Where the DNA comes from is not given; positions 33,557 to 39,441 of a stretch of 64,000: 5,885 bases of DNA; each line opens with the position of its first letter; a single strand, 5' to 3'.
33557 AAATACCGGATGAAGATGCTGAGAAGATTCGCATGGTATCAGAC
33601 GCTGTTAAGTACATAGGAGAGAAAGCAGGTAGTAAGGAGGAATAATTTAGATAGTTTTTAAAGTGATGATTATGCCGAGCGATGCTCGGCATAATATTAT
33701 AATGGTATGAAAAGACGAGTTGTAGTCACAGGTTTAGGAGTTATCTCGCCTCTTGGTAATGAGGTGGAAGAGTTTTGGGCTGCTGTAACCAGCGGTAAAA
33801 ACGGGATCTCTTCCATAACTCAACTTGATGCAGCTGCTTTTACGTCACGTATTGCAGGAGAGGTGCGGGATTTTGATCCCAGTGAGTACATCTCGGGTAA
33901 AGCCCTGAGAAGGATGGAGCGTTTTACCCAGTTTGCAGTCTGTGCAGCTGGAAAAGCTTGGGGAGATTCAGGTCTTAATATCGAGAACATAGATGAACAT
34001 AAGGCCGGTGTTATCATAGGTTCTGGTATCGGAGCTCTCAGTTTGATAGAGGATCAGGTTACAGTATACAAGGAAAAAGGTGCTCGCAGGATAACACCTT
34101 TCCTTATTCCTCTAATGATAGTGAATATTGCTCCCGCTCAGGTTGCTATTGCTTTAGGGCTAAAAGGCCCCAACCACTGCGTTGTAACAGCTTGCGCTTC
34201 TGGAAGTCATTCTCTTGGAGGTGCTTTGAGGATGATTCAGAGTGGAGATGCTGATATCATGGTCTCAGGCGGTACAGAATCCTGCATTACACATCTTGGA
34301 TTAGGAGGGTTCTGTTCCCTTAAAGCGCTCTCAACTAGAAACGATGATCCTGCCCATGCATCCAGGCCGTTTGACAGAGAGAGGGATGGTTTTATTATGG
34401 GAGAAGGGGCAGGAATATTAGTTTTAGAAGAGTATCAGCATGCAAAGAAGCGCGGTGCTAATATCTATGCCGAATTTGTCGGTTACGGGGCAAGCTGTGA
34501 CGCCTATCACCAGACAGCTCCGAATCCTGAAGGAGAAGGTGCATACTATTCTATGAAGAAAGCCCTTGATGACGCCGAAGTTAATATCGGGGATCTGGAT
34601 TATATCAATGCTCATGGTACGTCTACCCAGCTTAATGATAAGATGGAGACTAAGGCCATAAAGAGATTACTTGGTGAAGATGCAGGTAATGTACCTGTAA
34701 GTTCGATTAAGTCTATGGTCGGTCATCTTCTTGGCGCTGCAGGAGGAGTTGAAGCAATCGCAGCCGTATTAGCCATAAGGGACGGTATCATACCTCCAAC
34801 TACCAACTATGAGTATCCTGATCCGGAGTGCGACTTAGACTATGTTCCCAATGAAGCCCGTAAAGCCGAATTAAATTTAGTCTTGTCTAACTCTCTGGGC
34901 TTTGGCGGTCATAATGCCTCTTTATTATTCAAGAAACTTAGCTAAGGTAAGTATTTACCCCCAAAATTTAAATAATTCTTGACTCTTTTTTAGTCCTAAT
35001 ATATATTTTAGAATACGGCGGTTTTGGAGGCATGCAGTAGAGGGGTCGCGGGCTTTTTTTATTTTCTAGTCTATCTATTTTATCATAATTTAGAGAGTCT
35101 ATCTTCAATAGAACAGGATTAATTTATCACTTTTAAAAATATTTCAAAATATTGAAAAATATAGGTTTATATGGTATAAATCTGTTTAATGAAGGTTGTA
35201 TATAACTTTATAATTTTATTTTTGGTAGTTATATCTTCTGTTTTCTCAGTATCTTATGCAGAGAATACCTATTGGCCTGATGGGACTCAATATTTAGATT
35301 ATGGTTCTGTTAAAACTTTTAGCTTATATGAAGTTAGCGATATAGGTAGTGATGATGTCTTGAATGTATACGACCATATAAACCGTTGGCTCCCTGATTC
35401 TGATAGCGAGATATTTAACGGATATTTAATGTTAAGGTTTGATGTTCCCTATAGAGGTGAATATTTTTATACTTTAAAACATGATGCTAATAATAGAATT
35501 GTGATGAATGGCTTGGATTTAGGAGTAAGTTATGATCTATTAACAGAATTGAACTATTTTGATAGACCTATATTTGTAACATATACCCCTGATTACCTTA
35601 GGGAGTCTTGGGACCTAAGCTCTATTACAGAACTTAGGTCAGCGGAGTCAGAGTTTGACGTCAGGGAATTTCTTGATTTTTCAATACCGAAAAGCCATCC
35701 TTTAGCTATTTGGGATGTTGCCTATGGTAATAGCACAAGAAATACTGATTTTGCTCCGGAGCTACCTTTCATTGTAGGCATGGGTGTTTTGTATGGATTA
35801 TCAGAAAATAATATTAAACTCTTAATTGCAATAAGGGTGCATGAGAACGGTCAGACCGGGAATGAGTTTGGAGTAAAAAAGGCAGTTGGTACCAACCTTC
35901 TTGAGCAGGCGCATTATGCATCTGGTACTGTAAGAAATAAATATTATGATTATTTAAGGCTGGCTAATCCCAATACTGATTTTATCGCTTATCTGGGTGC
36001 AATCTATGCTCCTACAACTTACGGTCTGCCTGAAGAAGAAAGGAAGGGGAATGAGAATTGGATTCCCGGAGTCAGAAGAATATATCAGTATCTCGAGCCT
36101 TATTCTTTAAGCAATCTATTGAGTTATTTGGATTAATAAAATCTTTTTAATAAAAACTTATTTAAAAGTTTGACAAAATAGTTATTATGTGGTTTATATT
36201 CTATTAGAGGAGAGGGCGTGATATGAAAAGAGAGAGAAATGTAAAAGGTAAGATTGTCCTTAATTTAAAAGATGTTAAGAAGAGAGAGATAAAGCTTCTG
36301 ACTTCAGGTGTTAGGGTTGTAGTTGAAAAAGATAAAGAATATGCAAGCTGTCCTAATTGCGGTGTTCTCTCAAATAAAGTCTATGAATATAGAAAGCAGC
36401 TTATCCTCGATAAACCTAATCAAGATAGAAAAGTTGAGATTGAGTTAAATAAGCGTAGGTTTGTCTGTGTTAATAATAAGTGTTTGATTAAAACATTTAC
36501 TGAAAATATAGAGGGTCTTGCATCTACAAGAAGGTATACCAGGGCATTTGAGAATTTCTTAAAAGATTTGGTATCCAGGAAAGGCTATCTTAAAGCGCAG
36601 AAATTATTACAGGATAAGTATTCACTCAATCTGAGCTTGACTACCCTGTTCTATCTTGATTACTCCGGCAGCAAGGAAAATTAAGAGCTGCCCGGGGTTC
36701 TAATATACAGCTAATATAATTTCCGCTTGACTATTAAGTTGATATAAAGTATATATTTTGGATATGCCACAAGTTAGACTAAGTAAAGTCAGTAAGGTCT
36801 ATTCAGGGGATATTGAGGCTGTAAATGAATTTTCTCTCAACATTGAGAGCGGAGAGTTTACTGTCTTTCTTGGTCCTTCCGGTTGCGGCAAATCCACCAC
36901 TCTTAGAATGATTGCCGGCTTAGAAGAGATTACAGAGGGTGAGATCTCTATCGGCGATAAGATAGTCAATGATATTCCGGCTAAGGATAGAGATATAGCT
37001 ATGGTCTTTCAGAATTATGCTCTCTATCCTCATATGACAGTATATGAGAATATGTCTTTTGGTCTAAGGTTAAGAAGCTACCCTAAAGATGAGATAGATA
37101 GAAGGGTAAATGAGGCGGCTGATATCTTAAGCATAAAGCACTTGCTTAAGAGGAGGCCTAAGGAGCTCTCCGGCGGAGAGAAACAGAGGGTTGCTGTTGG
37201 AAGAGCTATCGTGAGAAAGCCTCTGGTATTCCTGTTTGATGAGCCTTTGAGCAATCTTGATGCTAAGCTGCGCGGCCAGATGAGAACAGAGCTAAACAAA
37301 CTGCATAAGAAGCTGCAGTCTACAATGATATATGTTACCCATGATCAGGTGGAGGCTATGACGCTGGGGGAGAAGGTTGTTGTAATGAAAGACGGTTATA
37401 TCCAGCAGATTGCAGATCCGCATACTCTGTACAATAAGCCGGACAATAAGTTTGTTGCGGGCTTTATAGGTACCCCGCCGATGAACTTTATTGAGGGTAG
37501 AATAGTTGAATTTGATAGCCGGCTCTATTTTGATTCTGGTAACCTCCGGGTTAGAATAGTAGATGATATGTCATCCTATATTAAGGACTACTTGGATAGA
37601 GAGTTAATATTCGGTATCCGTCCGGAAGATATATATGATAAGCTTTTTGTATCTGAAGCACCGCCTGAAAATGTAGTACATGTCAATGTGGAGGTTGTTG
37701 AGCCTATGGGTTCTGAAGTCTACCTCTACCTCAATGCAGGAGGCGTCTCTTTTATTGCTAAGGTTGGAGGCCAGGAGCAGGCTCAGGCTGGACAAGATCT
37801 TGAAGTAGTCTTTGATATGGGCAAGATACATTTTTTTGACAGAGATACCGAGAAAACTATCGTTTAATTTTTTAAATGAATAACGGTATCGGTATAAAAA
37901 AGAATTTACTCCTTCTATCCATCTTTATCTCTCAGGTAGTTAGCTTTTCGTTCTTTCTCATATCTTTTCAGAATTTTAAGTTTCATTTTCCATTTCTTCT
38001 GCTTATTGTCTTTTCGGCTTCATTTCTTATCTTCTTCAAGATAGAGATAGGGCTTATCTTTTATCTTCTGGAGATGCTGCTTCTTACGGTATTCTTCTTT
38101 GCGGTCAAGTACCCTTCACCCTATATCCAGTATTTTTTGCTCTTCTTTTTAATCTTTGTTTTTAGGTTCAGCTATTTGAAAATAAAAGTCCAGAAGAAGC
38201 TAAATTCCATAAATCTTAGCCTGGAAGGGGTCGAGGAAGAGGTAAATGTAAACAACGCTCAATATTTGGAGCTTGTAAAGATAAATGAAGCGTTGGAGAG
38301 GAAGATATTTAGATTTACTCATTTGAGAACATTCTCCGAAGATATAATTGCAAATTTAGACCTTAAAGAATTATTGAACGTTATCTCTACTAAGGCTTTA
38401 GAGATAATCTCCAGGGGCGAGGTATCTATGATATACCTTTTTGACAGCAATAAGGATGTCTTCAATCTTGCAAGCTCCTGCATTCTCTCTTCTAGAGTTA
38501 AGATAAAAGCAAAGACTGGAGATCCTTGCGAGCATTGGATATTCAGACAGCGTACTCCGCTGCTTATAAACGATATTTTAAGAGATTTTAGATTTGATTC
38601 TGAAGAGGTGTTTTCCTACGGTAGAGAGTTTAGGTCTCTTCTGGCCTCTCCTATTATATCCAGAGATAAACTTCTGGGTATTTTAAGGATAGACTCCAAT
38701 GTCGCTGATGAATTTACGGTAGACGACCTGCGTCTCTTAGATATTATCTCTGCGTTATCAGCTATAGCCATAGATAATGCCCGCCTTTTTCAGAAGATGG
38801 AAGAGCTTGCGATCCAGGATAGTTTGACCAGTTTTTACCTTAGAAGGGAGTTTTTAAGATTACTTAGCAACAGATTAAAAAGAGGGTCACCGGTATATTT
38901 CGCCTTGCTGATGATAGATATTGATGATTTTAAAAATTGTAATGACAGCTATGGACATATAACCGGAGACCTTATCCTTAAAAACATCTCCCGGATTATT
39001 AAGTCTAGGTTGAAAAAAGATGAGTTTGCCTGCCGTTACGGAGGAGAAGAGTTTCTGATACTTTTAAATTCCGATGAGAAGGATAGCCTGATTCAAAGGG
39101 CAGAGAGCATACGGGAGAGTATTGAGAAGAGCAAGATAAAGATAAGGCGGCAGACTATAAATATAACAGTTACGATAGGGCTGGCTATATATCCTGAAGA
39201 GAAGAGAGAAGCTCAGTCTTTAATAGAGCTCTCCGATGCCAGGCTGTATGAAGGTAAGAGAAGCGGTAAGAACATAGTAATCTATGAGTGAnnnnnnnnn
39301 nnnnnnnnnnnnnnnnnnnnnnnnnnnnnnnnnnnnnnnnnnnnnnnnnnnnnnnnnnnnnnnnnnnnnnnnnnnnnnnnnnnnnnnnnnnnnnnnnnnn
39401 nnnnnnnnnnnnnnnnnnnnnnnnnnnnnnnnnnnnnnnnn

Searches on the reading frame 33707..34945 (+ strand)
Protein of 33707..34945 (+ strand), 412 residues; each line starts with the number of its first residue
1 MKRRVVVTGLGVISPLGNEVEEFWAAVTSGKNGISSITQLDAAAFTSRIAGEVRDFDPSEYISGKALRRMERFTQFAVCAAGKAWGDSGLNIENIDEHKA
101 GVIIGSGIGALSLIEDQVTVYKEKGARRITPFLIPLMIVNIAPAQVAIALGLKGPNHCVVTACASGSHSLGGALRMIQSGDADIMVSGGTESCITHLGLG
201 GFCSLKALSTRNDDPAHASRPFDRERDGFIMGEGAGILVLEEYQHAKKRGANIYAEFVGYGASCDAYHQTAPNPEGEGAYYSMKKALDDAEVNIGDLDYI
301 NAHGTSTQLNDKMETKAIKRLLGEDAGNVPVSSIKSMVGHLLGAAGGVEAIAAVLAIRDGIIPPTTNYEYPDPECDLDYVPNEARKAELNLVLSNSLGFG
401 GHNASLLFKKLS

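Call 10: search_protein_families(library=pfam, proteins=[window:33707-34945:+], max_evalue=0.001)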
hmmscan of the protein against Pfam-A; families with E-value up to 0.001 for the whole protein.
window:33707-34945:+ (412 aa): 3 families
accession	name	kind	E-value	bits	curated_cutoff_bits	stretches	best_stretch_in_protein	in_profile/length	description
PF00109.32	ketoacyl-synt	-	3.5e-59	200.9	20.8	1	3-246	2-252/252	Beta-ketoacyl synthase, N-terminal domain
PF02801.28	Ketoacyl-synt_C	-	5.9e-39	133.2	20.8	1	254-369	1-119/119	Beta-ketoacyl synthase, C-terminal domain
PF00108.29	Thiolase_N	-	2.2e-05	24.4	26.4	1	144-192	64-114/260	Thiolase, N-terminal domain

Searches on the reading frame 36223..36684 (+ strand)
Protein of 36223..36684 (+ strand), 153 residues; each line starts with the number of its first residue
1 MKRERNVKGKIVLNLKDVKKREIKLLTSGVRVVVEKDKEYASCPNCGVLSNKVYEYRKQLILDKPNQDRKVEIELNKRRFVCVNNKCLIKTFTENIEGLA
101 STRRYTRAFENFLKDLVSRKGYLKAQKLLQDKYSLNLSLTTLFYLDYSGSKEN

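Call 10: search_protein_families(library=pfam, proteins=[window:36223-36684:+], max_evalue=0.001)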
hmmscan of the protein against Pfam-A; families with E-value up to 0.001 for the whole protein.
window:36223-36684:+ (153 aa): 1 family
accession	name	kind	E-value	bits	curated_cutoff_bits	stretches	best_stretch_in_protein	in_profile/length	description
PF14690.11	Zn_ribbon_ISL3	-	1.4e-08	35.4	25.5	1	41-82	3-44/47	zinc-finger of transposase IS204/IS1001/IS1096/IS1165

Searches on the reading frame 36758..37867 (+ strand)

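Call 10: search_protein_families(library=pfam, proteins=[window:36758-37867:+], max_evalue=0.001)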
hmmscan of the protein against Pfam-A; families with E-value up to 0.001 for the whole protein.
window:36758-37867:+ (369 aa): 6 families
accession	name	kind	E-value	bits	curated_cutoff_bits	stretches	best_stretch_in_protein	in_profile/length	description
PF00005.33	ABC_tran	-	6.4e-34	117.9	25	1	23-164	2-136/137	ABC transporter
PF17912.7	OB_MalK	-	2.6e-11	44.6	27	1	238-292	1-53/53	MalK OB fold domain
PF03459.23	TOBE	-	4e-08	33.8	22.3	1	303-359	3-64/64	TOBE domain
PF02463.25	SMC_N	-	1.5e-06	28.2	40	1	32-208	24-212/220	RecF/RecN/SMC N terminal domain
PF08402.16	TOBE_2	-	5.4e-06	26.9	21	1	286-360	2-76/76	TOBE domain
PF03193.22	RsgA_GTPase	-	0.00034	20.9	30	1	19-65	94-139/174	RsgA GTPase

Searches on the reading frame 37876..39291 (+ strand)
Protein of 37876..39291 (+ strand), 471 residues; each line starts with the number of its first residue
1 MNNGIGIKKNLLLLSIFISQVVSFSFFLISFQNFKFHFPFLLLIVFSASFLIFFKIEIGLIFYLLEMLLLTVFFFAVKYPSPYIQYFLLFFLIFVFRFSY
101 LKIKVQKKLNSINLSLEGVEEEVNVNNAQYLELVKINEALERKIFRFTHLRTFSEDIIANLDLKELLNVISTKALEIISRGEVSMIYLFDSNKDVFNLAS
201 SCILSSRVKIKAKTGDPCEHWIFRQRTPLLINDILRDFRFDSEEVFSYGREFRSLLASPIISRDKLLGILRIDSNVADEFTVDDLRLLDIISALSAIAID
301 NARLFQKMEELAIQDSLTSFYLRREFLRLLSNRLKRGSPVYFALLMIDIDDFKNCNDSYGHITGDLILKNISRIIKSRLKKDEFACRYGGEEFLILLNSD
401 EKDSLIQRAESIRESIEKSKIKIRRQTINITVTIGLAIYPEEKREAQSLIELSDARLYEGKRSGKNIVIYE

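Call 19: search_protein_families(library=pfam, proteins=[window:37876-39291:+], max_evalue=0.001)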
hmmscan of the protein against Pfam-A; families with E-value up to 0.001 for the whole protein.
window:37876-39291:+ (471 aa): 4 families
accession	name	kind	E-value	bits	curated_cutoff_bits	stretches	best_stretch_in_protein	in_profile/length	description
PF00990.26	GGDEF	-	1.1e-37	129.7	23.8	1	312-466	1-160/161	Diguanylate cyclase, GGDEF domain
PF13185.12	GAF_2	-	6e-12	46.4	28.6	1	161-300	2-136/136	GAF domain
PF01590.32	GAF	-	1.3e-10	42.4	22.4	1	180-299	18-133/133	GAF domain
PF13492.12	GAF_3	-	1e-08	36.1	27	1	175-301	13-129/129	GAF domain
